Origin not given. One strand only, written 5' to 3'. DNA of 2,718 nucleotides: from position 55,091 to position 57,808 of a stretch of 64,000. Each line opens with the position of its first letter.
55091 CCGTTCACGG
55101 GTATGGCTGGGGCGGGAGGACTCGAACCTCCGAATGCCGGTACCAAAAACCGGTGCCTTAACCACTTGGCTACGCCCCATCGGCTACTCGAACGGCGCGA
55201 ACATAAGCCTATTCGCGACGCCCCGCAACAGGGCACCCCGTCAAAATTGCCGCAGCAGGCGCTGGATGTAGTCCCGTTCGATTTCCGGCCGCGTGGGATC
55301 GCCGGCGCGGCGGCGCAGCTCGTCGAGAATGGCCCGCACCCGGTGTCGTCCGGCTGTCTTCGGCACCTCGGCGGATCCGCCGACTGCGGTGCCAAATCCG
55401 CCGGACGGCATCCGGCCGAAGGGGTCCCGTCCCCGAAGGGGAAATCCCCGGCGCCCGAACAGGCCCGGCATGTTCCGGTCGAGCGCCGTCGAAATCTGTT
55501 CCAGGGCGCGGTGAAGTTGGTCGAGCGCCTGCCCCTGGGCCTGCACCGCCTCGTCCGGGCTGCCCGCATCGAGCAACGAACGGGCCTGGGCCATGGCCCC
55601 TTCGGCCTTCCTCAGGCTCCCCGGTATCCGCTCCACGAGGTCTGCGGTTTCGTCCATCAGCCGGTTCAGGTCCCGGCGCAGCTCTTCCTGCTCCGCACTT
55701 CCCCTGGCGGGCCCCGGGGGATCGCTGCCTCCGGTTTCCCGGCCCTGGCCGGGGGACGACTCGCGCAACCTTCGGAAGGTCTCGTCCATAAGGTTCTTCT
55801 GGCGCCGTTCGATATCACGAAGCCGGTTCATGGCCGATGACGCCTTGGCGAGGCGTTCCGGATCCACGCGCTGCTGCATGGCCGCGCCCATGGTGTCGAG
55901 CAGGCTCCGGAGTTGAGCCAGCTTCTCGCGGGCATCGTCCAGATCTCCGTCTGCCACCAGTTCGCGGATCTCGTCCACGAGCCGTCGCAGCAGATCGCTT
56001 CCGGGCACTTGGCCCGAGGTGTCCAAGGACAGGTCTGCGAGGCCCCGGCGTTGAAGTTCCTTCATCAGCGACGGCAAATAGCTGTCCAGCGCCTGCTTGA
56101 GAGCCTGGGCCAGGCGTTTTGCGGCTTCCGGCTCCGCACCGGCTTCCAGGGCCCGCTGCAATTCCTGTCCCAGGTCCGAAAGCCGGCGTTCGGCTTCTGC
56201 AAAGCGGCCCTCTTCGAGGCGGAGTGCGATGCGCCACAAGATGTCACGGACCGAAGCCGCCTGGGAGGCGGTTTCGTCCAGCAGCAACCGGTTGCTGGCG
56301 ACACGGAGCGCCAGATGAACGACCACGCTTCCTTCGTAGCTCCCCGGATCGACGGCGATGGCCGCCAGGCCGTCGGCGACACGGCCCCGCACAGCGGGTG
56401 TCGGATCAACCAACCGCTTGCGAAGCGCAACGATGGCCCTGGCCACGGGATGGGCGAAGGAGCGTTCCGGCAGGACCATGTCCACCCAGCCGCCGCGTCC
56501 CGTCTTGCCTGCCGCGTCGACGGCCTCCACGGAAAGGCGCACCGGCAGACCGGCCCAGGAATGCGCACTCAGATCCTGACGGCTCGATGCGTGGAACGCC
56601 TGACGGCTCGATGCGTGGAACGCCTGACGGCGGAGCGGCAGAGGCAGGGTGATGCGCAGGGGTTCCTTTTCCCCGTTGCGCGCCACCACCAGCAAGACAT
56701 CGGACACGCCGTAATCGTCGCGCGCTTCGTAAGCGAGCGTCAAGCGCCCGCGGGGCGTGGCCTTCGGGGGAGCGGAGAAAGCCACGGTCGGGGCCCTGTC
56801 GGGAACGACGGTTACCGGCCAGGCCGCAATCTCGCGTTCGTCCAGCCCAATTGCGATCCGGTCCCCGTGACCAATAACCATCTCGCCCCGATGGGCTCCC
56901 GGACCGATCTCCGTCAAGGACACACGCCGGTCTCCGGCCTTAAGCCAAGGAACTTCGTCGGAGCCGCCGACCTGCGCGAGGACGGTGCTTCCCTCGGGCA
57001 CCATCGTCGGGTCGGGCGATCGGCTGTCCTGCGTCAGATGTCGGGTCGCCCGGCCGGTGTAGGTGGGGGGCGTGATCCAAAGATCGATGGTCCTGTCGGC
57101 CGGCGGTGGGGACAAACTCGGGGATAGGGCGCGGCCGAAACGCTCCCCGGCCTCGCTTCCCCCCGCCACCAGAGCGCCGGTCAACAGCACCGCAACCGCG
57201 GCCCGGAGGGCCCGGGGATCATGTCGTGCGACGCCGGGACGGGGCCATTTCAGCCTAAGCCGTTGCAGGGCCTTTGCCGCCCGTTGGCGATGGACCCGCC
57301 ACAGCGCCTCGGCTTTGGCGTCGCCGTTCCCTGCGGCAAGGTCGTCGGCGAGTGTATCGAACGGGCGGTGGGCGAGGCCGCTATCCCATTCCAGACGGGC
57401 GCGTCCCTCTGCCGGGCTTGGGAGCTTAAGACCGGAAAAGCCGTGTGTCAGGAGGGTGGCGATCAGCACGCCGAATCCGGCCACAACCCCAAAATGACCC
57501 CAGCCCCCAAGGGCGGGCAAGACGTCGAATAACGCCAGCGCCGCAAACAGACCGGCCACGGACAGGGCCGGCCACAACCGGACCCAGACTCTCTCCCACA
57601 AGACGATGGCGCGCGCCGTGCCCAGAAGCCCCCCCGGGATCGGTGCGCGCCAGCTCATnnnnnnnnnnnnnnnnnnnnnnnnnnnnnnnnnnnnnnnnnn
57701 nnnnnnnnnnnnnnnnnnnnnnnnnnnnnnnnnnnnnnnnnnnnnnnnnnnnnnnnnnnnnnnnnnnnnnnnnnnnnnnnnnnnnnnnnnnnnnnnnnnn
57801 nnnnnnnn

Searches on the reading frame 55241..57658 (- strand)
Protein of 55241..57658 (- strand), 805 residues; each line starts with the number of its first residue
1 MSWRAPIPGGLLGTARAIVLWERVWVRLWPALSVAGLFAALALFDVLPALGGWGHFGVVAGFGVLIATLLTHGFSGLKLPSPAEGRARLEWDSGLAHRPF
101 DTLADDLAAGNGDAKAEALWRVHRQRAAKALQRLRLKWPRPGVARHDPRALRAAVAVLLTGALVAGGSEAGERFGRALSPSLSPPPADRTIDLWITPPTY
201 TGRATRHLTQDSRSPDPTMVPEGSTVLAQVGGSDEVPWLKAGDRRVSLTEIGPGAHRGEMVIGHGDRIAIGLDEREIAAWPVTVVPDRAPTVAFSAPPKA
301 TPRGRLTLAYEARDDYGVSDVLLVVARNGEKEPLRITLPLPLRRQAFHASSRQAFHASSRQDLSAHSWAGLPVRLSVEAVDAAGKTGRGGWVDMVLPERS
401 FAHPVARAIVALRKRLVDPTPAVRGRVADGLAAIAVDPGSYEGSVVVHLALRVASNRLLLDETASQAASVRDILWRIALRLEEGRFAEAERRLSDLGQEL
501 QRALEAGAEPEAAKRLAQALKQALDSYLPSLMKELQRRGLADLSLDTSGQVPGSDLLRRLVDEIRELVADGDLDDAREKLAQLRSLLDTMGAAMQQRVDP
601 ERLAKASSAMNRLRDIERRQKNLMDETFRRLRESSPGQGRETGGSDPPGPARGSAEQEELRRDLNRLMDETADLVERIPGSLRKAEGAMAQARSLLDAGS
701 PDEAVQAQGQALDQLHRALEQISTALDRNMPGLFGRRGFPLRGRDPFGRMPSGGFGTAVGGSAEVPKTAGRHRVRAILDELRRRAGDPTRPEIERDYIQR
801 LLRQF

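Call 70: search_protein_families(library=pfam, proteins=[window:55241-57658:-], max_evalue=0.001)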
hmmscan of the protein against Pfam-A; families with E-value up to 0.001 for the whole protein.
window:55241-57658:- (805 aa): 2 families
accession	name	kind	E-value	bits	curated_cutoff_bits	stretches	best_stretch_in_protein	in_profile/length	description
PF13779.11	DUF4175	-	4.1e-193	644.1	27.3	1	12-805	6-825/825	Domain of unknown function (DUF4175)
PF10938.13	YfdX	-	0.00059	20.3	26.6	0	661-715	91-143/149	YfdX protein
